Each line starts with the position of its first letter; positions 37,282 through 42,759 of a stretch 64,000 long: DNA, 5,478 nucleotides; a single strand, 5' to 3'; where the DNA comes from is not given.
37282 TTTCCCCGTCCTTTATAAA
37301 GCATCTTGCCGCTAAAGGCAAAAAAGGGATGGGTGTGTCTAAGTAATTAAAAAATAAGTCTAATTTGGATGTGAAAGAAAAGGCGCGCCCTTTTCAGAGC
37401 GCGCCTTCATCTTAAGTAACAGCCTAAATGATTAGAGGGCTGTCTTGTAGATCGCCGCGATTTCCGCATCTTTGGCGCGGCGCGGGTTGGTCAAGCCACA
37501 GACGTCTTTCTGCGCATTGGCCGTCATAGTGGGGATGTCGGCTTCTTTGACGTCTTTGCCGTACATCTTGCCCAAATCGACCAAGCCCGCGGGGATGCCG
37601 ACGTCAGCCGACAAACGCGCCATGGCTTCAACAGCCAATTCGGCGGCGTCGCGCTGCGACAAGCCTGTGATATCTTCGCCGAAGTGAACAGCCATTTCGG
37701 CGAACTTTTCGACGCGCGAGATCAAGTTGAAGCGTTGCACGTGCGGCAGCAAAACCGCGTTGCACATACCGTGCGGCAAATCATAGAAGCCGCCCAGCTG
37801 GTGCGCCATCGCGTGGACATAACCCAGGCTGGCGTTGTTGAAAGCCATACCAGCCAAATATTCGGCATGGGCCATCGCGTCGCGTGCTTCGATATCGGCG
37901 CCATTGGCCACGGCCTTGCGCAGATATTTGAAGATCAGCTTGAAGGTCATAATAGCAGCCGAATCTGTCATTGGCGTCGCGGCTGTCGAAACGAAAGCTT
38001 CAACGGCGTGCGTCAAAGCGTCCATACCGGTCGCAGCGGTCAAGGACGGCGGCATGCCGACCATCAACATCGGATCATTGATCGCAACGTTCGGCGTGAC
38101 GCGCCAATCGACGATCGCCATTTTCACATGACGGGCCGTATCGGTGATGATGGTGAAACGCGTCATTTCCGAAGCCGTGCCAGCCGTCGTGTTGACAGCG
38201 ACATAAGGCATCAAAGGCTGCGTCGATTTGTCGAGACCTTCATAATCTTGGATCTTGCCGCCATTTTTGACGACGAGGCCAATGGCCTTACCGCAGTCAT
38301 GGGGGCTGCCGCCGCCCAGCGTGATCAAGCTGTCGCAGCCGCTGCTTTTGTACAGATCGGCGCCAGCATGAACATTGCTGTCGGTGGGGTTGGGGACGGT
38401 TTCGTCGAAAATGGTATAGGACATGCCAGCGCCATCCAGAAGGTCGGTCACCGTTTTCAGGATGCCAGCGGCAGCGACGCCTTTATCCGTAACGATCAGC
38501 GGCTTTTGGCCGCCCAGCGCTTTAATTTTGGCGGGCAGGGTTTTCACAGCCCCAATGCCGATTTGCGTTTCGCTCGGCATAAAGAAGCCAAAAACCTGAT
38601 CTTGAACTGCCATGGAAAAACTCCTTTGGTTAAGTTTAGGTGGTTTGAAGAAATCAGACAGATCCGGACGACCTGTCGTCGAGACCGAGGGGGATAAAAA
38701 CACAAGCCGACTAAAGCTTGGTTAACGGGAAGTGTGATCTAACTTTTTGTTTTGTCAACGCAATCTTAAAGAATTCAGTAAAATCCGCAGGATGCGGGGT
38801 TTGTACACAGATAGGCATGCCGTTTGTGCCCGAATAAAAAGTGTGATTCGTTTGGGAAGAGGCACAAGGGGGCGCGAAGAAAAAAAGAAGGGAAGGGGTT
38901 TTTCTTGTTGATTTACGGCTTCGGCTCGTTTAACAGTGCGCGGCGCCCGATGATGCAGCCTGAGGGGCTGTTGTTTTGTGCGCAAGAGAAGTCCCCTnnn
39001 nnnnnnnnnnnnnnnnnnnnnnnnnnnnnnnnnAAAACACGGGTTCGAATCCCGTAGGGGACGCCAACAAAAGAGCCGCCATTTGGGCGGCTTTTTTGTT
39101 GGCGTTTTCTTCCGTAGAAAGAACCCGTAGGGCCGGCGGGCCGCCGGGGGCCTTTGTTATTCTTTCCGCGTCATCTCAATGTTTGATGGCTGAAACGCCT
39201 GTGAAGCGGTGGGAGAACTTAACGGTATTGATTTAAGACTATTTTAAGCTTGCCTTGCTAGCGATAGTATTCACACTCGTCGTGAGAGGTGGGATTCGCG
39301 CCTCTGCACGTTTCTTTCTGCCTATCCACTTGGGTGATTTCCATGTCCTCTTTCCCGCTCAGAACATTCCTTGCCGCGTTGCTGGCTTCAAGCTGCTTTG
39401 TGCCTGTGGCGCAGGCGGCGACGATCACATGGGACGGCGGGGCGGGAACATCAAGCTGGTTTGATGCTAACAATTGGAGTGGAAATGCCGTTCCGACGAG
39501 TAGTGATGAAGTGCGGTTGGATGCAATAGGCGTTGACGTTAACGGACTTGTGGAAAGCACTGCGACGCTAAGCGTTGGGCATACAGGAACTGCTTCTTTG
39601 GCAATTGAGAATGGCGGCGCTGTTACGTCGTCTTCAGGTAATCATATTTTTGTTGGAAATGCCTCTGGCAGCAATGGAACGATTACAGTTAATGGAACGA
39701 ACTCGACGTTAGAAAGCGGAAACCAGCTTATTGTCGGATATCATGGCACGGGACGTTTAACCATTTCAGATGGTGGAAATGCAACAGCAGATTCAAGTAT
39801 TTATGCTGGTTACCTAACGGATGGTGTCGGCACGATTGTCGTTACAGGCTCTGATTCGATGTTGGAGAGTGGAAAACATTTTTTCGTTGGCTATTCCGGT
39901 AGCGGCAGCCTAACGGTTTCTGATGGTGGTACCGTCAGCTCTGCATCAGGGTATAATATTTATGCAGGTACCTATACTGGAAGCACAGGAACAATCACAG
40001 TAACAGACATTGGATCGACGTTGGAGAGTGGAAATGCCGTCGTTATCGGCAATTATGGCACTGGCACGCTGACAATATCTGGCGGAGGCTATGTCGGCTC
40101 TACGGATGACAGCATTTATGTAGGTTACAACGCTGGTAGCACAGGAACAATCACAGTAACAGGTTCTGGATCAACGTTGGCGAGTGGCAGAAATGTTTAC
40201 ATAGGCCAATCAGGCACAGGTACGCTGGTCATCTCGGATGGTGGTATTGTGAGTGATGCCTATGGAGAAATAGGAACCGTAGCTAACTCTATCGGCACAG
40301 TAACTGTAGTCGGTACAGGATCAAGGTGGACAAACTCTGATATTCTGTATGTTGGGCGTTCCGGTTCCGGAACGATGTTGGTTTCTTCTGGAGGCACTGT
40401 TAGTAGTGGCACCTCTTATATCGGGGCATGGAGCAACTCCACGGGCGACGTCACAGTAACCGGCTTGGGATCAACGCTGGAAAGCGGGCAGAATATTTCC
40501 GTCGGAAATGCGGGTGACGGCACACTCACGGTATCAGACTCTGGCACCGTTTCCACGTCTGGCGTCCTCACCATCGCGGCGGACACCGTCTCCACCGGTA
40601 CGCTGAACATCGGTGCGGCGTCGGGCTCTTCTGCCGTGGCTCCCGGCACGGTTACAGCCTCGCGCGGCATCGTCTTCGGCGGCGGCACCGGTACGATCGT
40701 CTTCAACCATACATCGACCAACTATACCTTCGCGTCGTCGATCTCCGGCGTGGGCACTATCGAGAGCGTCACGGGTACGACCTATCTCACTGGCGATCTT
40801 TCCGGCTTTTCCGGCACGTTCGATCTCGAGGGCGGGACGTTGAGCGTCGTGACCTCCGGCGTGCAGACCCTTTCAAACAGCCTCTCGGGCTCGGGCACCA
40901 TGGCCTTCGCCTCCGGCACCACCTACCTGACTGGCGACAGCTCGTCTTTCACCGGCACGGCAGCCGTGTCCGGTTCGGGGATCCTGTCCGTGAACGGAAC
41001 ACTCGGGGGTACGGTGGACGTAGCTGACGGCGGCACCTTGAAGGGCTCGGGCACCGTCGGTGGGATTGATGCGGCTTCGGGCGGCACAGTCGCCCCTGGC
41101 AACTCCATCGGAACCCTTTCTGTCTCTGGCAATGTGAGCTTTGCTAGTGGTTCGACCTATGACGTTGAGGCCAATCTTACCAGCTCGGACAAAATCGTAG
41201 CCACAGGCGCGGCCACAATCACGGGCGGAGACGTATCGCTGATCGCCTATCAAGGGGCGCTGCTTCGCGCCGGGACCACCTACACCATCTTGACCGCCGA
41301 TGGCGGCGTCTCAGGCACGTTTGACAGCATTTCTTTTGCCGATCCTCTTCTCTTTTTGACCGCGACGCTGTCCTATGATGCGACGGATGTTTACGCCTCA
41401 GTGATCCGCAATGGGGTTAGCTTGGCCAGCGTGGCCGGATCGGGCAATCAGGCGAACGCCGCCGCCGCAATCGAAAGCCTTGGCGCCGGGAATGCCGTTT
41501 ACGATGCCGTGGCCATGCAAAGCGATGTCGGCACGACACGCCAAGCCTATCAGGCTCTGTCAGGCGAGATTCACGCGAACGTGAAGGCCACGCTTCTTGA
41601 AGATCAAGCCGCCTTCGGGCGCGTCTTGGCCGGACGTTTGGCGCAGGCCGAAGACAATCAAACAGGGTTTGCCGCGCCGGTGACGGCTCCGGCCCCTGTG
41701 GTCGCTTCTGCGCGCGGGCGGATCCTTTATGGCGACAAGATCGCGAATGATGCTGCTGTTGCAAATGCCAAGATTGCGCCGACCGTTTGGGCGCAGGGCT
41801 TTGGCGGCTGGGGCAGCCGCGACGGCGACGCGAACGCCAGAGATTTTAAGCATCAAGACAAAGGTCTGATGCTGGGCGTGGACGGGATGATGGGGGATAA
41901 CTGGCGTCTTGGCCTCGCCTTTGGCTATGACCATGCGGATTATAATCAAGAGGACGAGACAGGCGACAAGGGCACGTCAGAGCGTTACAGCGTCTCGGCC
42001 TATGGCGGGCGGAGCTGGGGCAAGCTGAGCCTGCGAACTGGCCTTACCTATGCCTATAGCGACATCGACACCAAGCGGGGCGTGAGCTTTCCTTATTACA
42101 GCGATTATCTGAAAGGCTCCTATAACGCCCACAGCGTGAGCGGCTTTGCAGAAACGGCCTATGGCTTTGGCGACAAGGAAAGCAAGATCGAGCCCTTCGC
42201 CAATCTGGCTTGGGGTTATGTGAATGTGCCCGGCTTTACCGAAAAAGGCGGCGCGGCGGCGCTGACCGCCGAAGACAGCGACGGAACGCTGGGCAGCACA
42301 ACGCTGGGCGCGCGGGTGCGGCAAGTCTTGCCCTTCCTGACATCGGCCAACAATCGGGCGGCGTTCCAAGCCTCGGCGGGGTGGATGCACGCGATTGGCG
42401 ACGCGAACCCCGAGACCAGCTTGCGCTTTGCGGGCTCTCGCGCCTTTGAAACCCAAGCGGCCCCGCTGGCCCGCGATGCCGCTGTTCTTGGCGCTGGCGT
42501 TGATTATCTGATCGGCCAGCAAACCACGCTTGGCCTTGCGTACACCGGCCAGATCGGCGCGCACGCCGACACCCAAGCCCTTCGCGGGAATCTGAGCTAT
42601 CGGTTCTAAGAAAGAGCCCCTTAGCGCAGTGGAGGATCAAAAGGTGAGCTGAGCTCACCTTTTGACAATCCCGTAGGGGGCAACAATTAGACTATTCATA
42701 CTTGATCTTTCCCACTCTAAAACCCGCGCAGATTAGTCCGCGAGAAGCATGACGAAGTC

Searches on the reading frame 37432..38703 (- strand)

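Call 82: search_protein_families(library=pfam, proteins=[window:37432-38703:-], max_evalue=0.001)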
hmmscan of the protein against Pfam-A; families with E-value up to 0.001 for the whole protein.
window:37432-38703:- (423 aa): 3 families
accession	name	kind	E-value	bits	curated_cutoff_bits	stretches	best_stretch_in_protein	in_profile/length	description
PF25137.1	ADH_Fe_C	-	8.8e-64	215.2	27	1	222-422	1-193/194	Fe-containing alcohol dehydrogenase family, C-terminal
PF00465.25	Fe-ADH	-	6.5e-49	166.2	31.3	1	43-211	1-168/168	Iron-containing alcohol dehydrogenase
PF13685.12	Fe-ADH_2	-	4.6e-10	40.1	28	1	48-142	2-94/149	Iron-containing alcohol dehydrogenase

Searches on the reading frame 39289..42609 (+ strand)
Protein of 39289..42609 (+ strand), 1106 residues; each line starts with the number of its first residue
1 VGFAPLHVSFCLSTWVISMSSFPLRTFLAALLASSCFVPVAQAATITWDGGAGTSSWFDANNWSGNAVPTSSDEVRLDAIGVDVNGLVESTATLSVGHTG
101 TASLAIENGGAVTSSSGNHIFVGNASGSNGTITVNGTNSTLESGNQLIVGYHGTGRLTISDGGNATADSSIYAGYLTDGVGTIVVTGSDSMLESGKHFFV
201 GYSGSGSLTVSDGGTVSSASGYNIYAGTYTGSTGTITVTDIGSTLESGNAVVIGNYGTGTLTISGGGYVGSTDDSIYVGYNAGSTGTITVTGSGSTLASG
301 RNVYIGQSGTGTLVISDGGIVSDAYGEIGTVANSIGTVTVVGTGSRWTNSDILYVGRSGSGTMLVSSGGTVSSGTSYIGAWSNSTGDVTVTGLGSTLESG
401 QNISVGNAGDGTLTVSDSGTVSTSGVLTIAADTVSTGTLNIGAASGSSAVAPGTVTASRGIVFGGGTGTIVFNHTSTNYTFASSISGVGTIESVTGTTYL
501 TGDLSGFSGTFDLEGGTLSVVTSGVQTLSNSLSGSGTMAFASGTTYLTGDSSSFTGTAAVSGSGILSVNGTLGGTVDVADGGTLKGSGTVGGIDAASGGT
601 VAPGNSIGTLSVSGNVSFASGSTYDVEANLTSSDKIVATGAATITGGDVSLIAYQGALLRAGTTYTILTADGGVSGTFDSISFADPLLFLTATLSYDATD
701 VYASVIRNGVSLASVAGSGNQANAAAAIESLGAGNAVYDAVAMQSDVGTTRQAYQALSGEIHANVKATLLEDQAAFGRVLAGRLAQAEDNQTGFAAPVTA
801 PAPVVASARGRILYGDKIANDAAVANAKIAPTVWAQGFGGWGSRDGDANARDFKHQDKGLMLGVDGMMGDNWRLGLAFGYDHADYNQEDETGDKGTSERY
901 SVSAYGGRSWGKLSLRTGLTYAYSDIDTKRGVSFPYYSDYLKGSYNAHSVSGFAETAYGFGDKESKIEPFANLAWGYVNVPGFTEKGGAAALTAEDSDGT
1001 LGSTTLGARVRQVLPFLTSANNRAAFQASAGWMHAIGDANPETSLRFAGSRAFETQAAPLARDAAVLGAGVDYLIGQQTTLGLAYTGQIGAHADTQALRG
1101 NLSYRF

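Call 82: search_protein_families(library=pfam, proteins=[window:39289-42609:+], max_evalue=0.001)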
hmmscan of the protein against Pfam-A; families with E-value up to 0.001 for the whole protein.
window:39289-42609:+ (1106 aa): 1 family
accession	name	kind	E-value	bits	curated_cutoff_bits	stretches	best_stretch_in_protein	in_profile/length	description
PF03797.25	Autotransporter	-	3.5e-60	204.3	26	1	833-1086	1-255/255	Autotransporter beta-domain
